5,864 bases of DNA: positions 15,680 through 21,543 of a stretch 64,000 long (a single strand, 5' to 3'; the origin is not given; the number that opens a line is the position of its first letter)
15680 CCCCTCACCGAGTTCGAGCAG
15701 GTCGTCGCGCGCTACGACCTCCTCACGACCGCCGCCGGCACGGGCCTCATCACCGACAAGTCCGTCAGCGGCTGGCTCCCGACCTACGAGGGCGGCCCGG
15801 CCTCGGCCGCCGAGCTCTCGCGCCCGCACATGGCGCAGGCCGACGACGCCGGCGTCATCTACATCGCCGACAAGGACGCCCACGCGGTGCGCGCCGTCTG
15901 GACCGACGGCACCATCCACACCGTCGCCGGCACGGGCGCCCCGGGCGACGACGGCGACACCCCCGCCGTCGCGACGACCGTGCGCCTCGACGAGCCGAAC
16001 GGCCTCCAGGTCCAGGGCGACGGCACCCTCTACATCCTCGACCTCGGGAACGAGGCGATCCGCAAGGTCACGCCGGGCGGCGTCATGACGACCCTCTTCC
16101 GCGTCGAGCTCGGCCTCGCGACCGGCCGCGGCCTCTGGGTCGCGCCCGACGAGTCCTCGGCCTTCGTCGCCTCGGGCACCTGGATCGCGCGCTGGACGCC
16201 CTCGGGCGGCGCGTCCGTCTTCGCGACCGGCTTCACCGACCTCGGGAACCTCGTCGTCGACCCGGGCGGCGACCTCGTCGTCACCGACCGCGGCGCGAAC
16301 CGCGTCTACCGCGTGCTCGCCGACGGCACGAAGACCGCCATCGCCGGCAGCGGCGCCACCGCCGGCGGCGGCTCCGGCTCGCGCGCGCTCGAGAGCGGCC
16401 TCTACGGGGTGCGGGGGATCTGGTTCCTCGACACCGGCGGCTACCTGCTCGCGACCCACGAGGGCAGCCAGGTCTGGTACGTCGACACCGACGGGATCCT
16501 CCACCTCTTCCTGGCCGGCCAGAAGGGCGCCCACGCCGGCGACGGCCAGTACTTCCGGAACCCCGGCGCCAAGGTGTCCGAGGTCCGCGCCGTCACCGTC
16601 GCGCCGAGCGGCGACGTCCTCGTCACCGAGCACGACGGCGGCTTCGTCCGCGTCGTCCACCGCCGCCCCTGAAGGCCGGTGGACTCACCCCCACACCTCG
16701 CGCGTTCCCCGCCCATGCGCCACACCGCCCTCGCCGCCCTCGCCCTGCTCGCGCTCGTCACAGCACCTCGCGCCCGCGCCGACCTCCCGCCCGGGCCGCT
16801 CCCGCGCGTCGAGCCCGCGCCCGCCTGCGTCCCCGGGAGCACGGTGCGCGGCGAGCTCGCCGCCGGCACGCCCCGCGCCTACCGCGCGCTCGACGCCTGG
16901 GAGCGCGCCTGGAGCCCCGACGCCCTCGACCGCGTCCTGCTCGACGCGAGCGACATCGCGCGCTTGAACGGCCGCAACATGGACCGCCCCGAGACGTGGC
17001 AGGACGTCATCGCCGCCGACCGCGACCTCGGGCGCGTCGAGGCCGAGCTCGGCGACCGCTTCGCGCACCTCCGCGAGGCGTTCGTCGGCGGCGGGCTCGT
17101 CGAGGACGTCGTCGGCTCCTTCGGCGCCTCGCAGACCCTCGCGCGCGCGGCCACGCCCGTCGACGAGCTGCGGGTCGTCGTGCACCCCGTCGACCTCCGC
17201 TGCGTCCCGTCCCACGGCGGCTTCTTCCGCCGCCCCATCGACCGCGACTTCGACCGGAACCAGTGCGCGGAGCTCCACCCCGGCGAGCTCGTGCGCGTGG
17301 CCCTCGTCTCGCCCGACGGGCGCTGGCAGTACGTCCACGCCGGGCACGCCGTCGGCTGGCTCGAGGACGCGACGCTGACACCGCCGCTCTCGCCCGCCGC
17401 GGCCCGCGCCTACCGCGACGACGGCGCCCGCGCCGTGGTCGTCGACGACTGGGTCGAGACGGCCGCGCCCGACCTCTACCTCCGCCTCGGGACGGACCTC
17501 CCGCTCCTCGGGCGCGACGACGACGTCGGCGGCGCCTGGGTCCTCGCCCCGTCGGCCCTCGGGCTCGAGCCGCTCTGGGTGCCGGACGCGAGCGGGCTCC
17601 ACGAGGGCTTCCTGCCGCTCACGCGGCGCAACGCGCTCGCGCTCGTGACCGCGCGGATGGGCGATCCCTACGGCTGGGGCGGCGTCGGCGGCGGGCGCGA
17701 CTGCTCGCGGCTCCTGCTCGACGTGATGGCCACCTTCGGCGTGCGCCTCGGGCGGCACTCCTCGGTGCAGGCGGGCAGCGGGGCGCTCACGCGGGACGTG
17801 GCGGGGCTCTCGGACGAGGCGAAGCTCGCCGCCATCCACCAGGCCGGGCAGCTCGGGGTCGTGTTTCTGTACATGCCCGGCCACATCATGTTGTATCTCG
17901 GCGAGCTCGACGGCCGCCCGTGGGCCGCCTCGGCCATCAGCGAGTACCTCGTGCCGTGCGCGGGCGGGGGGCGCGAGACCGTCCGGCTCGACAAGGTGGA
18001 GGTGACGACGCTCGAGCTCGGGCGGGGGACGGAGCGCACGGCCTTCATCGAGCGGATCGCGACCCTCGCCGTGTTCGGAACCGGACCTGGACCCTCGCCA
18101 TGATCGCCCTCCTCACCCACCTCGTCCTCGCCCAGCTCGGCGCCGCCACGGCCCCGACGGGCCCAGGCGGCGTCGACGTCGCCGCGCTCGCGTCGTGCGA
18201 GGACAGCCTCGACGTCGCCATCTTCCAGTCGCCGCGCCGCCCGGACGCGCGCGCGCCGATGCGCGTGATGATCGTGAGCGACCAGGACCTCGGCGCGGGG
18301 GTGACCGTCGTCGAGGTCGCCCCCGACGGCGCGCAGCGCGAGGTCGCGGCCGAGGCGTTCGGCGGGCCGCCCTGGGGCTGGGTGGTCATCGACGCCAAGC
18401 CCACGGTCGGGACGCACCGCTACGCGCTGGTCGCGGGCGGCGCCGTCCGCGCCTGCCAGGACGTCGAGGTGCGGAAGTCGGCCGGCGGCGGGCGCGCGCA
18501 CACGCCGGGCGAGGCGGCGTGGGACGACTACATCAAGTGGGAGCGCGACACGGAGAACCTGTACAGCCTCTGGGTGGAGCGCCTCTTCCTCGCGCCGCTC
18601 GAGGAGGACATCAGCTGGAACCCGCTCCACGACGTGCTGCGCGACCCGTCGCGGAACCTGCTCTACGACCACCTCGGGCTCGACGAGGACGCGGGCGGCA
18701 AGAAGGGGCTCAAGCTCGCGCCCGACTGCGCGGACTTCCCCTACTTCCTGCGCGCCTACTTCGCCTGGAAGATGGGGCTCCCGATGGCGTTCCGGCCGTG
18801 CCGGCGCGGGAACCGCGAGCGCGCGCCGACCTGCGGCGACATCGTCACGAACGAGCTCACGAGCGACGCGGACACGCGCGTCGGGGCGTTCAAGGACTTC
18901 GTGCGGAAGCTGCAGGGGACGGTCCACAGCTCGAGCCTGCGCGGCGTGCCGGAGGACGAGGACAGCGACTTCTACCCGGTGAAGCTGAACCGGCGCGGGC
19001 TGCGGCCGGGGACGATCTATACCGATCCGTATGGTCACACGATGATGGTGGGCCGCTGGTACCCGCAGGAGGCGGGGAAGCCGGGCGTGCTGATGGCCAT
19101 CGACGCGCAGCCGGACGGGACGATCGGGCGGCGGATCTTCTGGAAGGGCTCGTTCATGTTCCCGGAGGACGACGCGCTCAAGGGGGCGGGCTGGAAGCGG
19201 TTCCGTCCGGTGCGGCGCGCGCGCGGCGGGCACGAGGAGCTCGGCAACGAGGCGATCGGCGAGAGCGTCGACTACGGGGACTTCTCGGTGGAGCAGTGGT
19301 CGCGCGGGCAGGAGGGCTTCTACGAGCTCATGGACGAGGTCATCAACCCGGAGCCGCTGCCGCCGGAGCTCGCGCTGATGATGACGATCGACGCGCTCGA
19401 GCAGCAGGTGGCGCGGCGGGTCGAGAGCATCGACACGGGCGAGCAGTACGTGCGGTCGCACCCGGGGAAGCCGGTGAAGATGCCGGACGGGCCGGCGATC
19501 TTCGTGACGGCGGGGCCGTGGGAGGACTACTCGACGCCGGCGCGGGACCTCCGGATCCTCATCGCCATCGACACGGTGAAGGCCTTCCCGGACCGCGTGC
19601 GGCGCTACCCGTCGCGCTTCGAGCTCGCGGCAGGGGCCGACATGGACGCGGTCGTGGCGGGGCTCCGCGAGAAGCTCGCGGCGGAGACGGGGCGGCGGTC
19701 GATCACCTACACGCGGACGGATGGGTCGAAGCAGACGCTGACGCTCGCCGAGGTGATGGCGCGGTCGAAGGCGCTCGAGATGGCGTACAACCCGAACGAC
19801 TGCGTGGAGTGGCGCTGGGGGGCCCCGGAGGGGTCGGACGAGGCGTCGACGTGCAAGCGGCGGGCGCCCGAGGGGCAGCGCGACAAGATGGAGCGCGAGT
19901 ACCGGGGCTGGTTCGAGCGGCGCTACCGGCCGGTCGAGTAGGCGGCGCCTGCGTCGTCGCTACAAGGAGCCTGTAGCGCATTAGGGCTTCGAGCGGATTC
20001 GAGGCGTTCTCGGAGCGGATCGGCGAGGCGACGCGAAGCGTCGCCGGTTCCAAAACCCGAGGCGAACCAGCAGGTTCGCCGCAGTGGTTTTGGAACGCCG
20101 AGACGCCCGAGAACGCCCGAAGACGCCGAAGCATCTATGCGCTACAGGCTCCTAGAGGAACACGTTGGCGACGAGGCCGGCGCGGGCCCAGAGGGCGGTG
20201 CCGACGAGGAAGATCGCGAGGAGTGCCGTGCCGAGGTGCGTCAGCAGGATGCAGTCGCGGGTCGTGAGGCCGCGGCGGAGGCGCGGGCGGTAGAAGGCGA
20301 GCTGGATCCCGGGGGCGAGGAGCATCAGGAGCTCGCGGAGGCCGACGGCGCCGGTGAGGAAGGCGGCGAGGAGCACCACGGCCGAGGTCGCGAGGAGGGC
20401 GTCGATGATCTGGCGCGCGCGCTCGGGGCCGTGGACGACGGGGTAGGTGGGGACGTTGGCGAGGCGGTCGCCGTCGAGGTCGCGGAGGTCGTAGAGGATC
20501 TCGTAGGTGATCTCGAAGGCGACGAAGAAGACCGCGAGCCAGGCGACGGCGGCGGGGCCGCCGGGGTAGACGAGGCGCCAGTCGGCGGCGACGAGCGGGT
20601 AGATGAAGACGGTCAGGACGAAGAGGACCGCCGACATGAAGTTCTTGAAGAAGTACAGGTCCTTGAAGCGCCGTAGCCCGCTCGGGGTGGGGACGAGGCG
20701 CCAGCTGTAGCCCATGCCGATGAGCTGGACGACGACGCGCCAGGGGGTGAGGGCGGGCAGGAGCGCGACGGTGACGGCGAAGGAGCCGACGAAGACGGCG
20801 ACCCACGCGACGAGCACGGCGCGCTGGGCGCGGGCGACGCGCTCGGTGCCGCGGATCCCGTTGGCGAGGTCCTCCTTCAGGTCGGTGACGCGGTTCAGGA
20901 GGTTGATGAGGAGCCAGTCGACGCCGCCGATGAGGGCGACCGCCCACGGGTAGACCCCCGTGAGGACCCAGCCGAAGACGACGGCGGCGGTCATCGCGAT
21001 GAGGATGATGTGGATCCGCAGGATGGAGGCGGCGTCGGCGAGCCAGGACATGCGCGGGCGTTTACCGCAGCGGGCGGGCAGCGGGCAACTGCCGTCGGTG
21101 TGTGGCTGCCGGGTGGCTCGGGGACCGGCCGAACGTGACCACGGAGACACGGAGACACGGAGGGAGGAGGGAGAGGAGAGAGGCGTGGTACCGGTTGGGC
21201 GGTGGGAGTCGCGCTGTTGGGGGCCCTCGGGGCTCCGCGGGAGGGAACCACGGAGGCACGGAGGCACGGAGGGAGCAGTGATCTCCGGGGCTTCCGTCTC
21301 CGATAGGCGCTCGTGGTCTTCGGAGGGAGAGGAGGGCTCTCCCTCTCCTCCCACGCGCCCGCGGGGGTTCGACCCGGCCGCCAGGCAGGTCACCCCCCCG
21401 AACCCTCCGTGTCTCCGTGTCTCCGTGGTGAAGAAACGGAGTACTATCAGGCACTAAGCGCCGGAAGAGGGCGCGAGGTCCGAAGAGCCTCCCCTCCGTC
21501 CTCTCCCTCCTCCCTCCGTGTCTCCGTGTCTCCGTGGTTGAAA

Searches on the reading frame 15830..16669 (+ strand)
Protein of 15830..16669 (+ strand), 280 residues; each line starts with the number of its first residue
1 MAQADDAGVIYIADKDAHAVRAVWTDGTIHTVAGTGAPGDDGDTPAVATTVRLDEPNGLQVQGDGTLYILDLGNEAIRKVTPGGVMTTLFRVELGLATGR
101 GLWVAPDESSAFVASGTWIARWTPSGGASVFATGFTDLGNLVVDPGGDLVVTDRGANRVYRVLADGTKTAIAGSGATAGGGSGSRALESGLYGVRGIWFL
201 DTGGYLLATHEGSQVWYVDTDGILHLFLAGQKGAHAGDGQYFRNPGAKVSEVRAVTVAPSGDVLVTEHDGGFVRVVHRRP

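Call 13: search_protein_families(library=pfam, proteins=[window:15830-16669:+], max_evalue=0.001)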
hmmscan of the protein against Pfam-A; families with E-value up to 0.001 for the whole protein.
window:15830-16669:+ (280 aa): 2 families
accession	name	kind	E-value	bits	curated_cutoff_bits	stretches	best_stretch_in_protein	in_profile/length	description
PF25021.1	TEN_NHL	-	4.4e-10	39.5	27.1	1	6-80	270-356/357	Teneurin NHL domain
PF01436.27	NHL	-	1.5e-08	34.7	20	0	141-159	7-25/28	NHL repeat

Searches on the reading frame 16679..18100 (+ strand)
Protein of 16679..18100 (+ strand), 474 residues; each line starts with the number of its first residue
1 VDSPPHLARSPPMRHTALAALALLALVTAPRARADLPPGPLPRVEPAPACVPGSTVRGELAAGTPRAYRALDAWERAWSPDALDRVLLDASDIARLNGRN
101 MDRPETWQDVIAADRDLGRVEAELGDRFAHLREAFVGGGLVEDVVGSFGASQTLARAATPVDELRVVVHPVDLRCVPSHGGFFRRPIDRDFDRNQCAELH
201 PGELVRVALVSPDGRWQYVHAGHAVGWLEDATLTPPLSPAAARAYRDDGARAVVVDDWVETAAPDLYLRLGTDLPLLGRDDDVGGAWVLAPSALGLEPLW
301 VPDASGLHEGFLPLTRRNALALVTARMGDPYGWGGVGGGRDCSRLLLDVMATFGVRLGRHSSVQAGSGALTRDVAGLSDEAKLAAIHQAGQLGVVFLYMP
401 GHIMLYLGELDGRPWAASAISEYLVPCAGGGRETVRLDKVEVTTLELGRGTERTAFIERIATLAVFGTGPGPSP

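Call 13: search_protein_families(library=pfam, proteins=[window:16679-18100:+], max_evalue=0.001)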
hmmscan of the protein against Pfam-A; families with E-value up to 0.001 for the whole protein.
window:16679-18100:+ (474 aa): 2 families
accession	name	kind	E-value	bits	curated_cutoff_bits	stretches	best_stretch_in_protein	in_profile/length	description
PF12913.13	SH3_6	-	3.2e-10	39.8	27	1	182-229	2-53/53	SH3 domain (SH3b1 type)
PF00877.26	NLPC_P60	-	1.7e-06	28.4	23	1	328-409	1-74/105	NlpC/P60 family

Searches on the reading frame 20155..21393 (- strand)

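Call 13: search_protein_families(library=pfam, proteins=[window:20155-21393:-], max_evalue=0.001)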
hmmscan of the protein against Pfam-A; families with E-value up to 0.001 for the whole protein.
window:20155-21393:- (413 aa): 1 family
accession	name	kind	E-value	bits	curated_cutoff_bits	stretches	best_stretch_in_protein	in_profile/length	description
PF01040.23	UbiA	-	1.2e-11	44.8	34.2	1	242-369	108-229/250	UbiA prenyltransferase family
